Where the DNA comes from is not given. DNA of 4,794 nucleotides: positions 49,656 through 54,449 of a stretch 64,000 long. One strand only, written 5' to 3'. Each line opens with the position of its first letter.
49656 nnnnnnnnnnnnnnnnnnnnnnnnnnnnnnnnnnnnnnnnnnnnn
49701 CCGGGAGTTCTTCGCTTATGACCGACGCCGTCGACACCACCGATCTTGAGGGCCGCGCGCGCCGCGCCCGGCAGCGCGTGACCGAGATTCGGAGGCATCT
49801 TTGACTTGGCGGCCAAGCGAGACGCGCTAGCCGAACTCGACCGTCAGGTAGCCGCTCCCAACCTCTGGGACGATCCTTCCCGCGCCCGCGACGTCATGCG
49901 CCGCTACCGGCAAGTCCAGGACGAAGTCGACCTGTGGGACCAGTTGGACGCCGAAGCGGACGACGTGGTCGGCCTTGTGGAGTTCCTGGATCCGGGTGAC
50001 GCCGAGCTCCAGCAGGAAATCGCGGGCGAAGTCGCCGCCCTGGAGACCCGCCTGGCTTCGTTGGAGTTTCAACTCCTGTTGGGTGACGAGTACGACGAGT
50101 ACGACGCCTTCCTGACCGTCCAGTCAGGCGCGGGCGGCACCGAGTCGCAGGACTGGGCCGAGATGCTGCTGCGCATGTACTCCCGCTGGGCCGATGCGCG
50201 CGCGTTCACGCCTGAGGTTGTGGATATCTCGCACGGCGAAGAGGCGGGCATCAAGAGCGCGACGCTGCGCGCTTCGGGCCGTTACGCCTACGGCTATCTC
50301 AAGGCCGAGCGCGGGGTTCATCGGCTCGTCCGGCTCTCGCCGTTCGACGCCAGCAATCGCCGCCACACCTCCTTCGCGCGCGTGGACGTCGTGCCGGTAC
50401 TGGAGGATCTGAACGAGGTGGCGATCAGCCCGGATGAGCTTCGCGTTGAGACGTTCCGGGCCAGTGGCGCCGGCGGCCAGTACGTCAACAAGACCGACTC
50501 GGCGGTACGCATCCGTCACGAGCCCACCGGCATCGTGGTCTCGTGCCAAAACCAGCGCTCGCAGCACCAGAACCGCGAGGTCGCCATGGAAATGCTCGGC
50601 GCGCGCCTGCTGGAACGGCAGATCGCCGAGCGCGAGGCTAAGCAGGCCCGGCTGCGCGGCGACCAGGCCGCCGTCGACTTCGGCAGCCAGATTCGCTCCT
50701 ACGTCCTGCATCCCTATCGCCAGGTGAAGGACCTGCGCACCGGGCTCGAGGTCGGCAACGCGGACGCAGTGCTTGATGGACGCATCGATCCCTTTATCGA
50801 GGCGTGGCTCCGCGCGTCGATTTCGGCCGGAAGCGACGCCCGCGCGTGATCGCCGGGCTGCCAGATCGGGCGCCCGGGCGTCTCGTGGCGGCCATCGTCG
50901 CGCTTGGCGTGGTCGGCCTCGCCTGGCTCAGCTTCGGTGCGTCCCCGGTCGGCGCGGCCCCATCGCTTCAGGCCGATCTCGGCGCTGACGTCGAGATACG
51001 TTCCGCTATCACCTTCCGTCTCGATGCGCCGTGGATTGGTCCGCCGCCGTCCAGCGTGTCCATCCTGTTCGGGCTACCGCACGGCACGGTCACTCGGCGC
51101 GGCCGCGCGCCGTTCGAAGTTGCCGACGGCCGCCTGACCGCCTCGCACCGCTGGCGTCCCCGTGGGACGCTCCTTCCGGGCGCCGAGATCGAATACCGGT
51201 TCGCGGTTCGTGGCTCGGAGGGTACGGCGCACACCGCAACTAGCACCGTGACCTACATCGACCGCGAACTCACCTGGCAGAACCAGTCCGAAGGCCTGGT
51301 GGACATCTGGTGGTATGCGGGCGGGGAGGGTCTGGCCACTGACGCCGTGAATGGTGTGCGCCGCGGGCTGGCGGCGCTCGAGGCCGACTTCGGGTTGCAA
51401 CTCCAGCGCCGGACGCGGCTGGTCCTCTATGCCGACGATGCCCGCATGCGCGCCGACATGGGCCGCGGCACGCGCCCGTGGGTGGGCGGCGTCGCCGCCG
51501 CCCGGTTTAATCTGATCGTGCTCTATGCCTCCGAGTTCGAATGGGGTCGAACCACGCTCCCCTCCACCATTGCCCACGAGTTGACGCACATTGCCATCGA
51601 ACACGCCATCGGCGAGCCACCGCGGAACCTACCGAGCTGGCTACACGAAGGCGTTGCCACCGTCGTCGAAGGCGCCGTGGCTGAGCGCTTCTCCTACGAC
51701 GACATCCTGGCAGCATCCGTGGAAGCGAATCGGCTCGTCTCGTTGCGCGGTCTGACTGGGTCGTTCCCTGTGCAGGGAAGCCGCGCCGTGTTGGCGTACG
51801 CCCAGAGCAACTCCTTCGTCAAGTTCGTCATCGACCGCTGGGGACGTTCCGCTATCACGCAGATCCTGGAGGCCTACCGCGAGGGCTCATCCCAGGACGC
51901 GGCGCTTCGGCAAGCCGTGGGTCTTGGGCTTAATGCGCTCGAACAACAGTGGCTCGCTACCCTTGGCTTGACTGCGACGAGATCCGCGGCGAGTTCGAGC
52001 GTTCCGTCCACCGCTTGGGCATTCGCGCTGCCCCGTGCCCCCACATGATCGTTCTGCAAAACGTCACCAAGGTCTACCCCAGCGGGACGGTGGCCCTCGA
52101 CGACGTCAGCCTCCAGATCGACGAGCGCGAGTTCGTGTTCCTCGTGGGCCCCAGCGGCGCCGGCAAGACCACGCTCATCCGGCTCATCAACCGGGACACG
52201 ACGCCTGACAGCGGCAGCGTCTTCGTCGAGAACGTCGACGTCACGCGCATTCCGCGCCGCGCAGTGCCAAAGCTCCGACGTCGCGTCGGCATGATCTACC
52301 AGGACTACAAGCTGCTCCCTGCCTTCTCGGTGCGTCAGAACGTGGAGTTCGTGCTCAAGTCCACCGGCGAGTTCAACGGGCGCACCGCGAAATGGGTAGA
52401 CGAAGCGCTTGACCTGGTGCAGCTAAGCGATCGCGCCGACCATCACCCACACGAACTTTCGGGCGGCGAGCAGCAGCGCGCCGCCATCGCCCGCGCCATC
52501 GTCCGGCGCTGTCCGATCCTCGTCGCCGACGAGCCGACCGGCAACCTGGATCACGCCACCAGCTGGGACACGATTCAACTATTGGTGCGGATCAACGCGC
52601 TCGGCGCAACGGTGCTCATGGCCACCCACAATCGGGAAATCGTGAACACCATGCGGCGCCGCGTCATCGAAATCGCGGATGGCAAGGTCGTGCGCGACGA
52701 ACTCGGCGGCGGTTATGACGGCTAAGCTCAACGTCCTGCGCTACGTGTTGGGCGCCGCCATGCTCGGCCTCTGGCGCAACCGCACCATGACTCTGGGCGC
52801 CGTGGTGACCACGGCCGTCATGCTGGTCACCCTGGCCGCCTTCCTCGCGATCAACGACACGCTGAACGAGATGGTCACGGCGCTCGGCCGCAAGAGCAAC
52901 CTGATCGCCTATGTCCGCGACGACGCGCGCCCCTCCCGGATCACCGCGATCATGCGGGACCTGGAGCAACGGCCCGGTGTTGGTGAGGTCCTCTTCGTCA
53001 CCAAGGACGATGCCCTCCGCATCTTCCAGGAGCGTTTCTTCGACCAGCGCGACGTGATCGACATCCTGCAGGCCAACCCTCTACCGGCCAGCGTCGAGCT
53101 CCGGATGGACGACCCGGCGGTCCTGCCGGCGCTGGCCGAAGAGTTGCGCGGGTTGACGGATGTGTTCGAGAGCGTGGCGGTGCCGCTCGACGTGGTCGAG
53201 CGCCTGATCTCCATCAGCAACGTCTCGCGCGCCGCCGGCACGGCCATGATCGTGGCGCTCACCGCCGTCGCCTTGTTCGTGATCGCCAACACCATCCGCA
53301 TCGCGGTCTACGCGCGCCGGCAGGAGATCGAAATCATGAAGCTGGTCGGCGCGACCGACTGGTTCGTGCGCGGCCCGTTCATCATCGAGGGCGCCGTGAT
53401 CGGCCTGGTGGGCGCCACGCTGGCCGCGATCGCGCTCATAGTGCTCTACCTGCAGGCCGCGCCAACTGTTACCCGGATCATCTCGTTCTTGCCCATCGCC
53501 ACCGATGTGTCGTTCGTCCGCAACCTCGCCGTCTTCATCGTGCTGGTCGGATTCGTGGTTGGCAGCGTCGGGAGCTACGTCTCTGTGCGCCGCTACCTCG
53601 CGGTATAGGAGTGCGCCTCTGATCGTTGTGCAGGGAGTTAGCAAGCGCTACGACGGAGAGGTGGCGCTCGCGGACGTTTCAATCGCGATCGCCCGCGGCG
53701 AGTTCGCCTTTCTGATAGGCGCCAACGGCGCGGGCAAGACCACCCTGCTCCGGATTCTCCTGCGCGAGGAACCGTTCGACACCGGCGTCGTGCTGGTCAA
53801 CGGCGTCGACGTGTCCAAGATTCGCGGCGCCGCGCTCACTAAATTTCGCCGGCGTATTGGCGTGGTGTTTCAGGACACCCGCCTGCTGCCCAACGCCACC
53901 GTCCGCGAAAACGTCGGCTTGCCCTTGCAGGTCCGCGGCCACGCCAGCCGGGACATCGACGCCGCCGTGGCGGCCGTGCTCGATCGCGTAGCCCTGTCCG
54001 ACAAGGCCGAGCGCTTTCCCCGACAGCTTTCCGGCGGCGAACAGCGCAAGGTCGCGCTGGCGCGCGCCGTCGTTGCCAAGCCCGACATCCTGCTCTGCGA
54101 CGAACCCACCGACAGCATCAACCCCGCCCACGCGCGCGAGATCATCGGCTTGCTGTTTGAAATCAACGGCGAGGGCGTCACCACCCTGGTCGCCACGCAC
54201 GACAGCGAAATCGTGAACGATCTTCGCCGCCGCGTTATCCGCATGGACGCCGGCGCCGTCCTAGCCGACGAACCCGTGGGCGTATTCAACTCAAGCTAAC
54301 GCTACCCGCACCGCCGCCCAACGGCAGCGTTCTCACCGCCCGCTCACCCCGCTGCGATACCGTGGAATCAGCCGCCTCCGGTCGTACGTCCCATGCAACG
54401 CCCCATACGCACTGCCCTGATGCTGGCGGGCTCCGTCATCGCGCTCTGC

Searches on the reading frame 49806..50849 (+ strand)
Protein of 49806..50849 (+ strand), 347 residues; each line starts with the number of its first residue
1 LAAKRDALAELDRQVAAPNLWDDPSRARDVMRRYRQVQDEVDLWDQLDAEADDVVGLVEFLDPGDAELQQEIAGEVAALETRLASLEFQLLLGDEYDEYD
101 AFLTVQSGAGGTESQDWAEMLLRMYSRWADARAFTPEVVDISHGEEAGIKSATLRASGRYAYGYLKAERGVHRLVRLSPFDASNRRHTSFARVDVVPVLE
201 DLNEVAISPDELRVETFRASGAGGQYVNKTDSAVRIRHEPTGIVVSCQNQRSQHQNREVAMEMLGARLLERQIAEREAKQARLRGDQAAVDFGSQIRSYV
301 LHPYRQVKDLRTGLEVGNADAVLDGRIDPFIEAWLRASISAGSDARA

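Call 26: search_protein_families(library=ncbifam, proteins=[window:49806-50849:+], max_evalue=0.00001)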
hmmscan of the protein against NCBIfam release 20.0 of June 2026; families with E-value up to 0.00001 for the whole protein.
window:49806-50849:+ (347 aa): 5 families
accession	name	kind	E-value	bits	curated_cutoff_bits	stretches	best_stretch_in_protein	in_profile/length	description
TIGR00020.2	prfB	exception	8.4e-143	475.6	370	1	3-336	19-353/353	peptide chain release factor 2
TIGR00019.1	prfA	equivalog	4.3e-79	266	423.25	1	8-336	17-348/361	peptide chain release factor 1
NF001859.2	PRK00591.1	equivalog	2e-77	260.6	400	1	6-336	6-340/347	peptide chain release factor 1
TIGR03072.1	release_prfH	equivalog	2.6e-33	115.3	166.65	1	102-297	2-193/200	peptide chain release factor H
NF006718.0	PRK09256.1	equivalog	1.3e-13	50.8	100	1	203-239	8-44/140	alternative ribosome rescue aminoacyl-tRNA hydrolase ArfB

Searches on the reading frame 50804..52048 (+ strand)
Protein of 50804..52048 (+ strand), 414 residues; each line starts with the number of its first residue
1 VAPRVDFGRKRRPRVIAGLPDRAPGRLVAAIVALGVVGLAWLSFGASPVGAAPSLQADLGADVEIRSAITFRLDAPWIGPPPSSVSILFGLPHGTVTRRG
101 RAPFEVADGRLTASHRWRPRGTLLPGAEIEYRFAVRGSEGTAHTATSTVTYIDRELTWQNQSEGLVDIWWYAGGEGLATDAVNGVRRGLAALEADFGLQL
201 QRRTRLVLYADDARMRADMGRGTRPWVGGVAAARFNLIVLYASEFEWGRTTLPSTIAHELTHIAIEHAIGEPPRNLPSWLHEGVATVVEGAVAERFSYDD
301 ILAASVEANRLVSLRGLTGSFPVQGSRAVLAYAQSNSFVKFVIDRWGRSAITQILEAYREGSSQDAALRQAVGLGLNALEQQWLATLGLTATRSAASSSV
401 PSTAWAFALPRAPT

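Call 26: search_protein_families(library=ncbifam, proteins=[window:50804-52048:+], max_evalue=0.00001)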
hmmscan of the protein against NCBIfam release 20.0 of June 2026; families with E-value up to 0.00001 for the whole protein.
window:50804-52048:+ (414 aa): 1 family
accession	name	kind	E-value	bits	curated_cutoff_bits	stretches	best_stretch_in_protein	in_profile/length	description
NF033876.2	flagella_HExxH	equivalog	1e-08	35.1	205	1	251-382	128-258/384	flagellinolysin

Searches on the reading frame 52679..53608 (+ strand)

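Call 26: search_protein_families(library=ncbifam, proteins=[window:52679-53608:+], max_evalue=0.00001)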
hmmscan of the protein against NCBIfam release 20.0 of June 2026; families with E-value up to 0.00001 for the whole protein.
window:52679-53608:+ (309 aa): 6 families
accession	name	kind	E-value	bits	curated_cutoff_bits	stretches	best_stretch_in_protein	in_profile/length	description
NF038347.1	FtsX_Gpos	exception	2.3e-71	240.6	225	1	20-307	4-295/296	permease-like cell division protein FtsX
TIGR00439.2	FtsX_Gneg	equivalog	1e-63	215.3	255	1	21-307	2-291/292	permease-like cell division protein FtsX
NF038346.1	FtsX_actino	exception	7.2e-47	160.2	250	1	21-308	2-307/308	permease-like cell division protein FtsX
TIGR02212.1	lolCE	equivalog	7.3e-10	38.3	362.45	1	175-282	257-360/411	lipoprotein-releasing ABC transporter permease subunit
TIGR02213.1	lolE_release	exception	1.6e-07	30.5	540.35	1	189-283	271-368/411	lipoprotein-releasing ABC transporter permease subunit LolE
NF008357.0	PRK11146.1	exception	1e-06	27.8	439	1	189-270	275-355/414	lipoprotein-releasing ABC transporter permease subunit LolE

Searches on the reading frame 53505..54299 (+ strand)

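Call 26: search_protein_families(library=ncbifam, proteins=[window:53505-54299:+], max_evalue=0.00001)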
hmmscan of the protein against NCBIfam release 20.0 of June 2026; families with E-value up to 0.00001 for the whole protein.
window:53505-54299:+ (264 aa): 181 families (the best 25 are shown)
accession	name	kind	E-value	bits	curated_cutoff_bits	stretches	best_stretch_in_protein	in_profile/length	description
TIGR02673.1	FtsE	equivalog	1.4e-69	234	264.85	1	40-250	2-213/214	cell division ATP-binding protein FtsE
TIGR02314.1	ABC_MetN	equivalog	6.3e-48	163.5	499.7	1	53-259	19-226/343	methionine ABC transporter ATP-binding protein MetN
TIGR02315.1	ABC_phnC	equivalog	3.3e-46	157.7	266.1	1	39-257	1-229/243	phosphonate ABC transporter ATP-binding protein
TIGR03265.1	PhnT2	equivalog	5.7e-46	157.4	457.7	1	38-252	3-213/353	putative 2-aminoethylphosphonate ABC transporter ATP-binding protein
TIGR03608.1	L_ocin_972_ABC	subfamily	1.8e-45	154.9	254.85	1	43-242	2-202/206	putative bacteriocin export ABC transporter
NF007027.0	PRK09493.1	equivalog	1.9e-45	155.1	379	1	40-256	2-218/240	glutamine ABC transporter ATP-binding protein GlnQ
TIGR02211.1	LolD_lipo_ex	equivalog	7.5e-43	146.6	307.75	1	54-251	20-218/221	lipoprotein-releasing ABC transporter ATP-binding protein LolD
NF006987.0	PRK09452.1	equivalog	1.2e-42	145.9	482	1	32-253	10-227/378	spermidine/putrescine ABC transporter ATP-binding protein PotA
NF038007.1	ABC_ATP_DarD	equivalog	1.2e-42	145.8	375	1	54-251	20-217/218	darobactin export ABC transporter ATP-binding protein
NF008338.0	PRK11124.1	equivalog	4.2e-42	144.3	369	1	40-255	3-222/242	arginine ABC transporter ATP-binding protein ArtP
TIGR02982.1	heterocyst_DevA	subfamily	7.6e-42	143.4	295.8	1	54-252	20-219/220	ABC exporter ATP-binding subunit, DevA family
TIGR00968.1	3a0106s01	subfamily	3.9e-41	141.1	342.75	1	40-253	1-210/237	sulfate ABC transporter ATP-binding protein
TIGR03864.1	PQQ_ABC_ATP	hypoth_equivalog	5e-41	140.7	302.25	1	40-255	2-213/236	ABC transporter, ATP-binding subunit, PQQ-dependent alcohol dehydrogenase system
TIGR03005.1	ectoine_ehuA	equivalog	5.6e-40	137.2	345.4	1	42-254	3-227/252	ectoine/hydroxyectoine ABC transporter ATP-binding protein EhuA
TIGR01188.1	drrA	subfamily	1.3e-39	136.3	312.45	1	47-256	1-206/302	daunorubicin resistance ABC transporter, ATP-binding protein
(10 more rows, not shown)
